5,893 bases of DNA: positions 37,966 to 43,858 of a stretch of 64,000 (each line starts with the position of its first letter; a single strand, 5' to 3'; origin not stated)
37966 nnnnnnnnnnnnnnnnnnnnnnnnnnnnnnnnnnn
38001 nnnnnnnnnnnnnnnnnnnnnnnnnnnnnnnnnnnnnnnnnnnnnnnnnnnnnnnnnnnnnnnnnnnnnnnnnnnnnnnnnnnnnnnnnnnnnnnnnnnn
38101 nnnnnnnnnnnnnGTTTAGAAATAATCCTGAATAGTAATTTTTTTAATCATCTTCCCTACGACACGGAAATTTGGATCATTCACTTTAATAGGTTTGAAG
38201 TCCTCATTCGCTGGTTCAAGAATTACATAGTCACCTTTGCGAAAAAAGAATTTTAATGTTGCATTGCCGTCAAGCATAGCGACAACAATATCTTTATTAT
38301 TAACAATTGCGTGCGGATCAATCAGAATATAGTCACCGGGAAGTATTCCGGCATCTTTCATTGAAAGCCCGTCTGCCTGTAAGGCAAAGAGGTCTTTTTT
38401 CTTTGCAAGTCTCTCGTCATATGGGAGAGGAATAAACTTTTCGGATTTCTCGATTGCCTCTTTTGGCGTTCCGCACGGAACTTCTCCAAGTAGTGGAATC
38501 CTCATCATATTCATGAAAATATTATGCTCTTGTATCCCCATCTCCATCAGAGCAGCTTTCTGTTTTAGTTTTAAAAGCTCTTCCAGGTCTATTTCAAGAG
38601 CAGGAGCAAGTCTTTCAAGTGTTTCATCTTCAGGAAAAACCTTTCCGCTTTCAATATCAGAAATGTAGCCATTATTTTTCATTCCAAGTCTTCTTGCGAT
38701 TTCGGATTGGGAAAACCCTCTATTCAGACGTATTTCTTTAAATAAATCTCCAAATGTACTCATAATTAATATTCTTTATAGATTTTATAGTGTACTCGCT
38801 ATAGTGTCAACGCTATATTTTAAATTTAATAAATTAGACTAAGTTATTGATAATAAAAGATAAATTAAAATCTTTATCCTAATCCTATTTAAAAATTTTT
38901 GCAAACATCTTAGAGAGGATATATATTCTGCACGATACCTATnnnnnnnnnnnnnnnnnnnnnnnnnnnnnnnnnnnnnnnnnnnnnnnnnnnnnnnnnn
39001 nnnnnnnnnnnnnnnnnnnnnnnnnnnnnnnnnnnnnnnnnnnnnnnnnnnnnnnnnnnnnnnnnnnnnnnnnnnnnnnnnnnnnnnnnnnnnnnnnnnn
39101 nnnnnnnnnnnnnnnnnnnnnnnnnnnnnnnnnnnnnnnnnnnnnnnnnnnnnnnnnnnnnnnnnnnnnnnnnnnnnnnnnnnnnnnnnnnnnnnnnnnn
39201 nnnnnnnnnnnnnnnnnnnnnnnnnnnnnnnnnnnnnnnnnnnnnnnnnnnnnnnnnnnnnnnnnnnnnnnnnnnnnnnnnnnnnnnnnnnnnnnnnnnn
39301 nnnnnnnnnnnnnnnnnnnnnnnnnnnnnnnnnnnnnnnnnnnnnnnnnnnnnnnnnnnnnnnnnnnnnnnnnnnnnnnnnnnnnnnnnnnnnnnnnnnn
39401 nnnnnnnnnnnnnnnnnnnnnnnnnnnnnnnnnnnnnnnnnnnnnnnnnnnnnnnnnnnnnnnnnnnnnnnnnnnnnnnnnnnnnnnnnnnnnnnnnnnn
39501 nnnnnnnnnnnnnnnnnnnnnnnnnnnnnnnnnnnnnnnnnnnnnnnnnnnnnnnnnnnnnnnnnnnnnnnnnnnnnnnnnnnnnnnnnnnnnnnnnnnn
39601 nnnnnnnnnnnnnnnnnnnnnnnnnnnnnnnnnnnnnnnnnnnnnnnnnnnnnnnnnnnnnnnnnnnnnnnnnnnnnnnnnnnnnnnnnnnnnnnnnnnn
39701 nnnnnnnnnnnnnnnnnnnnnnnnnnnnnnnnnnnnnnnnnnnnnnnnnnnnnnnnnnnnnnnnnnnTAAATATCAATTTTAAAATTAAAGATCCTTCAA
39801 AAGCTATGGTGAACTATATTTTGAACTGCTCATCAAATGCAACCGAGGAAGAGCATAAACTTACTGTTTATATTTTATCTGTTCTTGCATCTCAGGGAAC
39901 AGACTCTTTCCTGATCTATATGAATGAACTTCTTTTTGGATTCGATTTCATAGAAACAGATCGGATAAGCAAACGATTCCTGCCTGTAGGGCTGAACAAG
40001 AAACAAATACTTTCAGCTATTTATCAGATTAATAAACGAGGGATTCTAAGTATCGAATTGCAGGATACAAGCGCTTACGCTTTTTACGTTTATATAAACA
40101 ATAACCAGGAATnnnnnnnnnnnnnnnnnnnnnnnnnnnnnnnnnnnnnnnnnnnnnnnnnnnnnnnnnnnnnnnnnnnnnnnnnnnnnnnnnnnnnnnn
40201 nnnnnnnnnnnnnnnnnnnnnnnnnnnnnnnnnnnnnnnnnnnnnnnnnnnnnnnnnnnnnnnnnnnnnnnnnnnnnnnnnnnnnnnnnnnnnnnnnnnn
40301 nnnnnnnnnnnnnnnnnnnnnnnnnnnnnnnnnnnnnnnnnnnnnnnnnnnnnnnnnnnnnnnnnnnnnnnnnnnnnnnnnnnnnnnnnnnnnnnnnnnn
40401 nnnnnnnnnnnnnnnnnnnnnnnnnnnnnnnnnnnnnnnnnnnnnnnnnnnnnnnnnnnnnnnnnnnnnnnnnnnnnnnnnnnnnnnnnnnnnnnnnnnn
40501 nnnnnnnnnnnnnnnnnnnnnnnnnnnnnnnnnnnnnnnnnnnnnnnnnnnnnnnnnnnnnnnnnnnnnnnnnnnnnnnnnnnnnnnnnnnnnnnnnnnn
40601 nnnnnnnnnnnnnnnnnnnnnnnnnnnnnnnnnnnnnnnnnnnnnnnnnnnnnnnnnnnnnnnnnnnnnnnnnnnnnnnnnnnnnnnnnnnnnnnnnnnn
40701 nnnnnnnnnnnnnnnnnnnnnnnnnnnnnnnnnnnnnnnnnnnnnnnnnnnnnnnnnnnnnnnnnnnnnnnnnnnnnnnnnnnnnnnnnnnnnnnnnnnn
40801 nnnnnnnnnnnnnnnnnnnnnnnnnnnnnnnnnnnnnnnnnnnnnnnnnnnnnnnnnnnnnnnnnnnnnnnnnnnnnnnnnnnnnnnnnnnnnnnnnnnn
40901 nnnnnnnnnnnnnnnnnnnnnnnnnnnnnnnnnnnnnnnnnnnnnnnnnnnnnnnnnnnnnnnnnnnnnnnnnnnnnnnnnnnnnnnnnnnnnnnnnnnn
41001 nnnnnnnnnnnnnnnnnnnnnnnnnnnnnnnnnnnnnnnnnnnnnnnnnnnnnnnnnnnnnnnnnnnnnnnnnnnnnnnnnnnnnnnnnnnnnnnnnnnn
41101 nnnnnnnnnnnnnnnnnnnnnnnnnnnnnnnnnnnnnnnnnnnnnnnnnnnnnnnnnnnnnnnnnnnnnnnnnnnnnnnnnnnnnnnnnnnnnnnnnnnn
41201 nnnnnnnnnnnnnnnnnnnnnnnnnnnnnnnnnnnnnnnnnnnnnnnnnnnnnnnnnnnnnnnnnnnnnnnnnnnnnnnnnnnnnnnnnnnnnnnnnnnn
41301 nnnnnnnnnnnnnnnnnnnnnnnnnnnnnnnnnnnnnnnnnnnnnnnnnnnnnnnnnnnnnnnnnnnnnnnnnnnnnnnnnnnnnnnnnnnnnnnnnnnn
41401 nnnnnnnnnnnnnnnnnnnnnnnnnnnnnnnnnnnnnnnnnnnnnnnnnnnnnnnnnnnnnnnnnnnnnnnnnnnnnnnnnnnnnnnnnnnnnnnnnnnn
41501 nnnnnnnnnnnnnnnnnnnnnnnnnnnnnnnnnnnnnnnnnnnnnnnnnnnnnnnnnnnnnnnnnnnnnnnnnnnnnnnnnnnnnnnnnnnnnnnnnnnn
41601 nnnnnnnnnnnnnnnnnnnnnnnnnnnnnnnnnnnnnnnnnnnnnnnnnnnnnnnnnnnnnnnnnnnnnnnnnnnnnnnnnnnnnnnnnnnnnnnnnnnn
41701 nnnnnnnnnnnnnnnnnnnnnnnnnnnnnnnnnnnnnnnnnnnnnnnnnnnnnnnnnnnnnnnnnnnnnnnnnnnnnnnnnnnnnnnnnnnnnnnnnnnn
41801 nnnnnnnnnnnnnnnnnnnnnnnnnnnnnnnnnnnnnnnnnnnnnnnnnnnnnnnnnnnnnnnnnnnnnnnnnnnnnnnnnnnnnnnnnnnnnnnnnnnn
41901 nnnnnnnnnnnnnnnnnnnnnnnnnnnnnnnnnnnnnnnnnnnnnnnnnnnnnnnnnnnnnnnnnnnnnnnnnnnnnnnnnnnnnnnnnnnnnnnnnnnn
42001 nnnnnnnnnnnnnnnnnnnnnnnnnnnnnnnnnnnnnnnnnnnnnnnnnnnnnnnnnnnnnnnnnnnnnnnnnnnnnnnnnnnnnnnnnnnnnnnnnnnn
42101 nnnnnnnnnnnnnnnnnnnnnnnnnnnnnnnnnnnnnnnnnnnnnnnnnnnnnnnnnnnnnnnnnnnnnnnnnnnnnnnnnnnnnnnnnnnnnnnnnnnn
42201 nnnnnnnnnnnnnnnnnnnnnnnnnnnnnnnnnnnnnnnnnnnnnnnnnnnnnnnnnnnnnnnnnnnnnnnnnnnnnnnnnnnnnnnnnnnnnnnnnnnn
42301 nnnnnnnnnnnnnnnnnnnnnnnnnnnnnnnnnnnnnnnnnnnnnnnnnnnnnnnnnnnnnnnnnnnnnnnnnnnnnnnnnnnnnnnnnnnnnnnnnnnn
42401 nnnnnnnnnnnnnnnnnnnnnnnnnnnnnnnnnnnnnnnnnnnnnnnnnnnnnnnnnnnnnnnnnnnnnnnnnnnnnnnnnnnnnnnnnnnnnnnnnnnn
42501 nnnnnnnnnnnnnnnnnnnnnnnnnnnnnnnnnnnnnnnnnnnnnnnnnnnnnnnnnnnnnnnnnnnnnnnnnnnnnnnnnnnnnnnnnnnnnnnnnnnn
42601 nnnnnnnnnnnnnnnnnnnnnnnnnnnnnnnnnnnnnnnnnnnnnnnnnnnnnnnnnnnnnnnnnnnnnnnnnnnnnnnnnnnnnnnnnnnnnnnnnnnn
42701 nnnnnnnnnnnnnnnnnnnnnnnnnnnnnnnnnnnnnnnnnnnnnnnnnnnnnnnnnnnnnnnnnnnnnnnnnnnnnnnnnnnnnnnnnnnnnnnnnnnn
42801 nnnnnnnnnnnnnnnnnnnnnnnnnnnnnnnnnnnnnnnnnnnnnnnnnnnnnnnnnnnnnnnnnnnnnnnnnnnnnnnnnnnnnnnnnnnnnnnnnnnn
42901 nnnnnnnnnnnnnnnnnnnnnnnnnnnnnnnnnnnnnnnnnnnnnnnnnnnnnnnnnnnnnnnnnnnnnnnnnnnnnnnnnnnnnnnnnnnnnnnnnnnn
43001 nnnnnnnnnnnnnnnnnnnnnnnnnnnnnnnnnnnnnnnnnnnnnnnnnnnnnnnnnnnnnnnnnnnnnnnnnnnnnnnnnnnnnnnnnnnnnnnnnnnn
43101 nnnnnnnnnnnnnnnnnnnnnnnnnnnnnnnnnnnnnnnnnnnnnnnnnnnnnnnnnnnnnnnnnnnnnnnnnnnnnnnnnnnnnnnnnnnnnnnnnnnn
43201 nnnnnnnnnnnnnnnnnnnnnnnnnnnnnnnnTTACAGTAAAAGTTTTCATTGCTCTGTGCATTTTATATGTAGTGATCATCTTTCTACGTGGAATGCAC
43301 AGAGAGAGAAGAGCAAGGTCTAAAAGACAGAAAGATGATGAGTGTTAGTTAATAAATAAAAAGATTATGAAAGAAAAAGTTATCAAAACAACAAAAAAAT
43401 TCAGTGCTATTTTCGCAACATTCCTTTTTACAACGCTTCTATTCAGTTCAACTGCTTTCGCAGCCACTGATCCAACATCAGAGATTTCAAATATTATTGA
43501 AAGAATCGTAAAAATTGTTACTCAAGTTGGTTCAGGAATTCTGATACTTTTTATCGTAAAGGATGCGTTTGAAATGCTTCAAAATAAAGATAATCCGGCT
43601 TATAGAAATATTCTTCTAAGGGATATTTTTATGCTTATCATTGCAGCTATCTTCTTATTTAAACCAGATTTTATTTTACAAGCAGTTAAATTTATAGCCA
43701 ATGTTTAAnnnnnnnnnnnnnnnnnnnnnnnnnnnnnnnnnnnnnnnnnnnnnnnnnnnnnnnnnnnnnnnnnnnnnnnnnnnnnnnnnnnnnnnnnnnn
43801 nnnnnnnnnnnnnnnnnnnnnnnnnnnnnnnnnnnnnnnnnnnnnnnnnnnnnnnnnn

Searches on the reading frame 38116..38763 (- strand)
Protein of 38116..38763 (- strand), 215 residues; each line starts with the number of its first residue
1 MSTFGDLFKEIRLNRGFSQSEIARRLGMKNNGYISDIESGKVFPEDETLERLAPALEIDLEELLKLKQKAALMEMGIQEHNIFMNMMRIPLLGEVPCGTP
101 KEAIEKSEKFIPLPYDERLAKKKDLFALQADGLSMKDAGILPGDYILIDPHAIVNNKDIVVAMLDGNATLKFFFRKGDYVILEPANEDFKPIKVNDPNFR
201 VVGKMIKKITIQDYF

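Call 9: search_protein_families(library=pfam, proteins=[window:38116-38763:-], max_evalue=0.01)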
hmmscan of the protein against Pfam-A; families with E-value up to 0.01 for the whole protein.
window:38116-38763:- (215 aa): 5 families
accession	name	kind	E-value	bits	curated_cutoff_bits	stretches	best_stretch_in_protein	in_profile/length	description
PF00717.28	Peptidase_S24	-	1.2e-25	89.9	23.3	1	90-206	1-116/116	Peptidase S24-like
PF01381.28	HTH_3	-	3.1e-10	40.4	23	1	9-63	2-55/55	Helix-turn-helix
PF13560.12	HTH_31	-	8.2e-10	39.3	27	1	4-63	2-61/64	Helix-turn-helix domain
PF12844.13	HTH_19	-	1.2e-09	38.4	30.2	1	5-68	1-63/64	Helix-turn-helix domain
PF13443.12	HTH_26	-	0.0065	17.1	22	0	10-68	4-62/63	Cro/C1-type HTH DNA-binding domain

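Call 18: search_protein_families(library=ncbifam, proteins=[window:38116-38763:-], max_evalue=0.001)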
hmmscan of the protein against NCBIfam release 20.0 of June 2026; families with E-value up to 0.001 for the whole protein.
window:38116-38763:- (215 aa): 6 families
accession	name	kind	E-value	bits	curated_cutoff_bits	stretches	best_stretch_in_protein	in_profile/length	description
TIGR00498.1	lexA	equivalog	1.3e-28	100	110.95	1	85-206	78-196/203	transcriptional repressor LexA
NF007621.2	PRK10276.1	subfamily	1.5e-16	60.5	110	1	97-206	2-111/115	translesion error-prone DNA polymerase V autoproteolytic subunit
NF041951.1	phage_RstR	subfamily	8e-08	32.5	80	1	3-71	2-69/108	RstR family transcriptional repressor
TIGR00270.2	TIGR00270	equivalog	3.2e-07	30.3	110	1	4-65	76-136/159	multiprotein bridging factor aMBF1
NF047948.1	male_kill_WMK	equivalog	1.1e-05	25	300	1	5-70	164-228/300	WO male-killing family protein Wmk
NF007408.0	PRK09943.1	equivalog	6.8e-05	22.5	211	1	5-81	9-84/185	HTH-type transcriptional regulator PuuR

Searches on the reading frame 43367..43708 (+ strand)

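Call 10: search_protein_families(library=pfam, proteins=[window:43367-43708:+], max_evalue=0.01)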
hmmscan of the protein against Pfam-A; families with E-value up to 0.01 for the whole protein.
window:43367-43708:+ (113 aa): 2 families
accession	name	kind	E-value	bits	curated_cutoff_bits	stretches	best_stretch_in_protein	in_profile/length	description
PF18895.5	T4SS_pilin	-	5.8e-08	33.1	26.6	1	38-106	3-70/71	Type IV secretion system pilin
PF04956.18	TrbC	-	2e-07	31.6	27.9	1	6-99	4-90/98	TrbC/VIRB2 pilin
